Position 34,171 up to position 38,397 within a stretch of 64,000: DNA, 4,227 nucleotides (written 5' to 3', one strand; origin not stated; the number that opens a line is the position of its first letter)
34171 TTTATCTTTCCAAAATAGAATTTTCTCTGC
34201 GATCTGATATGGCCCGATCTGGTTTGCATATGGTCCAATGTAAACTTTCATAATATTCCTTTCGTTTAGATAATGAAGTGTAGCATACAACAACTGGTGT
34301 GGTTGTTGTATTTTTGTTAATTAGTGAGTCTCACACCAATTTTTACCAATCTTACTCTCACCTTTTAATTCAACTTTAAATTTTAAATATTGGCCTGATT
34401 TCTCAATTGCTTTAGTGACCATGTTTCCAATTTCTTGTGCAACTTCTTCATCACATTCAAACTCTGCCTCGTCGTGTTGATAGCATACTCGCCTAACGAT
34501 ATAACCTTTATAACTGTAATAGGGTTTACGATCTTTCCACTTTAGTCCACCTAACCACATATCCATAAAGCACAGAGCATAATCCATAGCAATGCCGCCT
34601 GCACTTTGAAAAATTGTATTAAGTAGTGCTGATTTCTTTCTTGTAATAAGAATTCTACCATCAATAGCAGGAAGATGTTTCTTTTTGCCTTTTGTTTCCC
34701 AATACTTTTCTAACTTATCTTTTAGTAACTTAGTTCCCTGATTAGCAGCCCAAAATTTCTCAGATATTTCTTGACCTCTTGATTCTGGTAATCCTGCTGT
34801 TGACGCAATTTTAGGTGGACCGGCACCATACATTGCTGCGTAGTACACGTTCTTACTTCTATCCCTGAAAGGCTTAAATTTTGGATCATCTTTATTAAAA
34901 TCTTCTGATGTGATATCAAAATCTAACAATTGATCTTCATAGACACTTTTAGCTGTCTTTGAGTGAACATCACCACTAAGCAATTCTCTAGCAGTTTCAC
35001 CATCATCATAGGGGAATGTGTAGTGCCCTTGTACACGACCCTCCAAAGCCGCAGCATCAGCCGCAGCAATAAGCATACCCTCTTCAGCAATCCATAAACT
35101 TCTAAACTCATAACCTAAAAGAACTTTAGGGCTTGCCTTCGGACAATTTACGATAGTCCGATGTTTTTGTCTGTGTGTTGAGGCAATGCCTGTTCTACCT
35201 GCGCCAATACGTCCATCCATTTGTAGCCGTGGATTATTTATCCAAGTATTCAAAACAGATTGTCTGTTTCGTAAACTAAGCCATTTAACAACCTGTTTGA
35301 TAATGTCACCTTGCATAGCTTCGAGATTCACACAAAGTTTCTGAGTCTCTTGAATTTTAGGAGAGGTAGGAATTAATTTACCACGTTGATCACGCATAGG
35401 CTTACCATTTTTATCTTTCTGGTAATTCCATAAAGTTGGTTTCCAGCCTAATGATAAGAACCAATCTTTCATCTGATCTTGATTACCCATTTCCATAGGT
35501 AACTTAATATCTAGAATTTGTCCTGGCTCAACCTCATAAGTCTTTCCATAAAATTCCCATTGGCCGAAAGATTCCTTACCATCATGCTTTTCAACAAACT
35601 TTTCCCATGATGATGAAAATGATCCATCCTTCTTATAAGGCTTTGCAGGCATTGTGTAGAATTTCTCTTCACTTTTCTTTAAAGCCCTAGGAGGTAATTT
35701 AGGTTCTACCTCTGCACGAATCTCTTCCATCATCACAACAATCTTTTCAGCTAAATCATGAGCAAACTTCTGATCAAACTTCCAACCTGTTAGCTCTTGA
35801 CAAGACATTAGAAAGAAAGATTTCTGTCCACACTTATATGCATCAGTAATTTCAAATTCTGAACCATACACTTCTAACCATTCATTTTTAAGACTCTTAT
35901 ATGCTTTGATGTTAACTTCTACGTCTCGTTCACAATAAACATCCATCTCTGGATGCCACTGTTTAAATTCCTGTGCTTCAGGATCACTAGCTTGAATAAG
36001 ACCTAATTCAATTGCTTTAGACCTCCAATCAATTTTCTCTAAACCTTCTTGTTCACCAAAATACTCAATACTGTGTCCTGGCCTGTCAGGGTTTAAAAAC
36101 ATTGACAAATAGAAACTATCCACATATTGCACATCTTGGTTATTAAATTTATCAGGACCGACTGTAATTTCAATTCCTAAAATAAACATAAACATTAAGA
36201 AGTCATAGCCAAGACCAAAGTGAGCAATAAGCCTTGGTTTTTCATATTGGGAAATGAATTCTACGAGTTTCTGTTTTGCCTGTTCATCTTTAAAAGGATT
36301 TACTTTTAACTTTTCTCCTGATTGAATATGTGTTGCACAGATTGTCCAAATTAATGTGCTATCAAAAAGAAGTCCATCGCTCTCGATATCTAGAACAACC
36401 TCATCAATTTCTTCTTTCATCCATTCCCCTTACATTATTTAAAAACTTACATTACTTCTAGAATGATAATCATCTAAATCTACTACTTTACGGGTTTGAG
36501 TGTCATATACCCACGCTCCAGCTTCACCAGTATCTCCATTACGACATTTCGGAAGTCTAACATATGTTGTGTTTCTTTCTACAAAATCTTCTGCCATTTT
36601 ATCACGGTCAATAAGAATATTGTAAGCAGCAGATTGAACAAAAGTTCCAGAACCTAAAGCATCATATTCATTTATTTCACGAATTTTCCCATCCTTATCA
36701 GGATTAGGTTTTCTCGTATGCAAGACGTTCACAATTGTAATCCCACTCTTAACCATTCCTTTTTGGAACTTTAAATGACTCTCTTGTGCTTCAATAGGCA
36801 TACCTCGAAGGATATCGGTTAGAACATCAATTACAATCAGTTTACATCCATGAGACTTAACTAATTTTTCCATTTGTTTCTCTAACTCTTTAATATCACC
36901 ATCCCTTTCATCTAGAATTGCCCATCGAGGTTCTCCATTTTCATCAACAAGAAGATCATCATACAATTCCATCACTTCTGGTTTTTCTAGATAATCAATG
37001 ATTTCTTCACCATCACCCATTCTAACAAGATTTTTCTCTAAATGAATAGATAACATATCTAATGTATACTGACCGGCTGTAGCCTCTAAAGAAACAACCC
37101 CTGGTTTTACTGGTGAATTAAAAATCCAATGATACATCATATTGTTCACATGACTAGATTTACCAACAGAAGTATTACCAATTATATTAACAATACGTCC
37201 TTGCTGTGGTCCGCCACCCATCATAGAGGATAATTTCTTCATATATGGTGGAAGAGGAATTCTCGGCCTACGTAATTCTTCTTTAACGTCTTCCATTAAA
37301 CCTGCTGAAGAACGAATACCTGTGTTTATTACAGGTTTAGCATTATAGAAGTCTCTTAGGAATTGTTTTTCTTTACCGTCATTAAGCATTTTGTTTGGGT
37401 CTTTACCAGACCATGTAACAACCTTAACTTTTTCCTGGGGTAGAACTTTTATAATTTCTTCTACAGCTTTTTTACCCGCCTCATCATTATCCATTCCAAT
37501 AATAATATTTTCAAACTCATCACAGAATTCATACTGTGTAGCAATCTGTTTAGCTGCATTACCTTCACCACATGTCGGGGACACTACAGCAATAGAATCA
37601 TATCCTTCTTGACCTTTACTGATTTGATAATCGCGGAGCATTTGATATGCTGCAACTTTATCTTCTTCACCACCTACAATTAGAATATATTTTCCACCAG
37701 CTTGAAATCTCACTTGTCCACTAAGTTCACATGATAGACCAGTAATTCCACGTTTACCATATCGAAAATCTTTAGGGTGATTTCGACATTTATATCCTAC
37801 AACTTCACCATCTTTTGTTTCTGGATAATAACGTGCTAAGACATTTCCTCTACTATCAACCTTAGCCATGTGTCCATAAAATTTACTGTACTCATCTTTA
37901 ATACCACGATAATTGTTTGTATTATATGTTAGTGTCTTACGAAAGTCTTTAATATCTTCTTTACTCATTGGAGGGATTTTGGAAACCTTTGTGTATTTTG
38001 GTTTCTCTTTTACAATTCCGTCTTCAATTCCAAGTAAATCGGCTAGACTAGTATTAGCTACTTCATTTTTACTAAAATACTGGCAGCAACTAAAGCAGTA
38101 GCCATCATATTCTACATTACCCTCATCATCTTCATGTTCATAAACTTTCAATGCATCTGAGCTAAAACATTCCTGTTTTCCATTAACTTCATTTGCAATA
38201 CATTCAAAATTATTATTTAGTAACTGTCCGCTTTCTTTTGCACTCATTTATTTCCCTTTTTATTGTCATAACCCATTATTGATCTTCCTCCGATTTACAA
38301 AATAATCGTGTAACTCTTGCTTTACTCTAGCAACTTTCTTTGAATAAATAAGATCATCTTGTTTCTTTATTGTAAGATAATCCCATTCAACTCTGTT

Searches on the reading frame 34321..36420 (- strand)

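Call 20: search_protein_families(library=pfam, proteins=[window:34321-36420:-], max_evalue=0.01)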
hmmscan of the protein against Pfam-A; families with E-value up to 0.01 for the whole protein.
window:34321-36420:- (699 aa): 1 family
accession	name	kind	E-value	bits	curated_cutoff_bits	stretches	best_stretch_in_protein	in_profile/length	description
PF00476.26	DNA_pol_A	-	3e-15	56.5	34.3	1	371-696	73-380/381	DNA polymerase family A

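Call 21: search_protein_families(library=phrogs, proteins=[window:34321-36420:-], max_evalue=0.001)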
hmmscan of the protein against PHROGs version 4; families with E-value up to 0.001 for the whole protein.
window:34321-36420:- (699 aa): 9 families
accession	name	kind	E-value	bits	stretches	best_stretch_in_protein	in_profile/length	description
phrog_17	-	DNA, RNA and nucleotide metabolism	4.2e-90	304.4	1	4-698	669-1233/1445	DNA polymerase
phrog_15971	-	DNA, RNA and nucleotide metabolism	7.1e-39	135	1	206-699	15-376/376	DNA polymerase I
phrog_6375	-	DNA, RNA and nucleotide metabolism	1.4e-26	94.7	1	530-699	1-204/204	DNA polymerase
phrog_8888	-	DNA, RNA and nucleotide metabolism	1.3e-23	85.5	1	440-620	2-165/295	DNA polymerase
phrog_16667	-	DNA, RNA and nucleotide metabolism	2.5e-14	54.4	1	539-656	2-120/229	DNA polymerase I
phrog_2573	-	DNA, RNA and nucleotide metabolism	1e-11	45.6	1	448-681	16-254/336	DNA polymerase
phrog_24147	-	DNA, RNA and nucleotide metabolism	1.5e-10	42.2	1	600-699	6-93/93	DNA polymerase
phrog_10285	-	DNA, RNA and nucleotide metabolism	0.00018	21.7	0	430-569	36-167/321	DNA polymerase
phrog_23226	-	DNA, RNA and nucleotide metabolism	0.00021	20.9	1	438-556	328-455/611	DNA polymerase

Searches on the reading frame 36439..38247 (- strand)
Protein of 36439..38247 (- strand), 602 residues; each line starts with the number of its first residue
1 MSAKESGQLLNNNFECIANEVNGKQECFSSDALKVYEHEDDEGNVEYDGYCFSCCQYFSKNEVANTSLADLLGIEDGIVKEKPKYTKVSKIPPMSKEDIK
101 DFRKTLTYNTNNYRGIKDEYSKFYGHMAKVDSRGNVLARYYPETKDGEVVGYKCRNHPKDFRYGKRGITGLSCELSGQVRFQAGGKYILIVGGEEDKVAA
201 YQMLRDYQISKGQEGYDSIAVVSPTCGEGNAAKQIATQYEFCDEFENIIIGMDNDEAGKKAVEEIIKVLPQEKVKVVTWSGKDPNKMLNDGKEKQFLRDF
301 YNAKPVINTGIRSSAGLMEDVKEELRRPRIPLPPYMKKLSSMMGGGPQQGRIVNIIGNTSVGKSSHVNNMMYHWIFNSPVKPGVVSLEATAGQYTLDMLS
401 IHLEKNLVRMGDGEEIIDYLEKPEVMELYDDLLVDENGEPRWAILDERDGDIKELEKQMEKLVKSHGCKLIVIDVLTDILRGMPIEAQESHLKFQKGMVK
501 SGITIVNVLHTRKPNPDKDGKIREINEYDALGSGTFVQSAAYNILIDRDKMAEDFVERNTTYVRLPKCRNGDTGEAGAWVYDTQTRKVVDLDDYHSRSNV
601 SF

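Call 20: search_protein_families(library=pfam, proteins=[window:36439-38247:-], max_evalue=0.01)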
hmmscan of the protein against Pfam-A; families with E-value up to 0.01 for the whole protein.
window:36439-38247:- (602 aa): 7 families
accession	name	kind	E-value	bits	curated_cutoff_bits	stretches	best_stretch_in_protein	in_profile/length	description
PF03796.21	DnaB_C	-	1.4e-09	38.2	27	1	336-576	6-242/255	DnaB-like helicase C terminal domain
PF13155.12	Toprim_2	-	6.7e-08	33.2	22.1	1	237-288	33-88/88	Toprim-like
PF06745.19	ATPase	-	5e-05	23.2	26.6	1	336-513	5-166/231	KaiC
PF13662.12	Toprim_4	-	0.0037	17.9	25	0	241-276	47-81/85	Toprim domain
PF13481.12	AAA_25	-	0.0041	17.2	27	0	348-490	31-166/195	AAA domain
PF21268.3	Helic-prim_T7_N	-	0.0056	17.3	27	0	108-162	3-56/59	Bacteriophage T7 DNA helicase/primase, N-terminal a+b fold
PF01751.28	Toprim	-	0.0077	16.8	23.1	0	222-271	25-86/96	Toprim domain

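Call 21: search_protein_families(library=phrogs, proteins=[window:36439-38247:-], max_evalue=0.001)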
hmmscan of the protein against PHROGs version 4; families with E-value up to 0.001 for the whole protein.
window:36439-38247:- (602 aa): 7 families
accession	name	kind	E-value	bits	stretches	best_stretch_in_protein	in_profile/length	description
phrog_239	-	DNA, RNA and nucleotide metabolism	2.8e-157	526.9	1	16-598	45-606/801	DNA primase/helicase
phrog_19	-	DNA, RNA and nucleotide metabolism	6e-12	46.2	1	318-476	315-466/621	DnaB-like replicative helicase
phrog_5482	-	unknown function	1.6e-07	31.4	1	464-586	157-294/341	-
phrog_47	-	DNA, RNA and nucleotide metabolism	3.2e-06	26.9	1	245-289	274-323/947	DNA primase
phrog_243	-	DNA, RNA and nucleotide metabolism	3e-05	24.1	1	331-518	17-198/273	DnaB-like replicative helicase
phrog_6444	-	DNA, RNA and nucleotide metabolism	0.00016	21.6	1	227-313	287-376/577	DNA primase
phrog_849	-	DNA, RNA and nucleotide metabolism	0.00054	20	1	215-294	257-334/435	DNA primase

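Call 47: find_related_loci(query=window:36439-38247:-, collection=viral_contigs, flank=8000)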
Query window:36439-38247:- (602 aa) in viral_contigs; peptide patterns used: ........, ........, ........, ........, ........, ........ (x = any residue, [..] = any of these).
17 stretches matched a pattern, but none encodes a relative of the query by tblastn (E <= 1e-3).

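Call 48: find_homologous_proteins(query=window:36439-38247:-, max_evalue=1e-60)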
Query window:36439-38247:- (602 aa): 923 proteins with E <= 1e-60 among 8000 candidates; the best 120 are listed.
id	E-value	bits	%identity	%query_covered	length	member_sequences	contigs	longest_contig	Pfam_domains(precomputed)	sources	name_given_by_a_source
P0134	9.5e-243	825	60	99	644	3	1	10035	PF06745.20,PF13155.13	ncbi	-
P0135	5.8e-241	819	62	98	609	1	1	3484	PF13155.13,PF03796.22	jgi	jgi:archaellum biogenesis ATPase FlaH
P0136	2.3e-237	808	59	99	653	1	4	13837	PF06745.20,PF13155.13,PF03796.22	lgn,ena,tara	tara:strand:- start:6217 stop:8178 length:1962 start_codon:yes stop_codon:yes gene_type:complete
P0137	1.2e-236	805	59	99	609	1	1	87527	PF06745.20,PF13155.13,PF03796.22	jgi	jgi:archaellum biogenesis ATPase FlaH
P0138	7.1e-233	793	59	98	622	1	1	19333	PF13155.13,PF03796.22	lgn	-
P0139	7.2e-233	793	59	98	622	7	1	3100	PF13155.13,PF03796.22,PF13481.13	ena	-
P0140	7.7e-233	793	59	98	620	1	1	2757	PF03796.22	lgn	-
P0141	9.1e-233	792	58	99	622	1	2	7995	PF13155.13,PF03796.22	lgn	-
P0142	2.9e-232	791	58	98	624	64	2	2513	PF03796.22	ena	-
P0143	1.2e-231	789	59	97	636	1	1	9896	PF13155.13,PF03796.22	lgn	-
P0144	2.3e-230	784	57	98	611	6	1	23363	PF13155.13,PF03796.22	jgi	jgi:archaellum biogenesis ATPase FlaH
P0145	7.7e-230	783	58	98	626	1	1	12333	PF13155.13,PF03796.22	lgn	-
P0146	3.0e-229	781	62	60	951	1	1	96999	PF05204.20,PF13155.13,PF05203.22,PF14528.12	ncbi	-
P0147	6.6e-229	780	59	70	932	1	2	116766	PF13155.13,PF03796.22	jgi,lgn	-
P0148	1.6e-228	778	59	98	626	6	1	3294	PF13155.13,PF03796.22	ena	-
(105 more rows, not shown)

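Call 51: find_related_loci(query=A5, collection=viral_contigs, flank=10000)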
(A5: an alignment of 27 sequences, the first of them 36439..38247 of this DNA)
Query A5 (602 aa) in viral_contigs; peptide patterns used: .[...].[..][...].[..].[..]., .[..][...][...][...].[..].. (x = any residue, [..] = any of these).
215 stretches matched a pattern; 198 encode a relative of the query (tblastn E <= 1e-3); the best 80 are kept; 80 distinct loci.
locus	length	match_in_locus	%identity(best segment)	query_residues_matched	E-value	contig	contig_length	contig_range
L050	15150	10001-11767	58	3-594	0e+0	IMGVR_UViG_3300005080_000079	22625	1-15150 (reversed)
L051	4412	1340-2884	63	88-602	0e+0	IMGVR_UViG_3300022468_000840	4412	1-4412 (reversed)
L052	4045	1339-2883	63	88-602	0e+0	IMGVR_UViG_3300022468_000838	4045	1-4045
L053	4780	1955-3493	61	80-594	0e+0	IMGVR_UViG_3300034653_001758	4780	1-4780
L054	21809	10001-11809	55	20-597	0e+0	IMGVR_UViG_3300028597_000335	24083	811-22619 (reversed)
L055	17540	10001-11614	58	64-594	0e+0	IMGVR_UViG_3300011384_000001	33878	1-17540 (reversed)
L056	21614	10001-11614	61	69-602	0e+0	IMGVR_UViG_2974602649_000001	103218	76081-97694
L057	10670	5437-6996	59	91-601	0e+0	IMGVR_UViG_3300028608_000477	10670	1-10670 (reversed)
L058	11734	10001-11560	59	91-601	0e+0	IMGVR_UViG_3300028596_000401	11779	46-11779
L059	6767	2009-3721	55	32-594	0e+0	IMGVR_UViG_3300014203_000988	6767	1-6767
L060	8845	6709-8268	59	91-601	0e+0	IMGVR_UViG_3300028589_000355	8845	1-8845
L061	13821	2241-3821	59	68-594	0e+0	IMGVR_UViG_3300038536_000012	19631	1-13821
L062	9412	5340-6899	59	91-601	0e+0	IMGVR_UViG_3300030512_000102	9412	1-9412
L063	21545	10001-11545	60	91-597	0e+0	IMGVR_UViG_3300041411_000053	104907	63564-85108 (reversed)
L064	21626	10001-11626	58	70-597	0e+0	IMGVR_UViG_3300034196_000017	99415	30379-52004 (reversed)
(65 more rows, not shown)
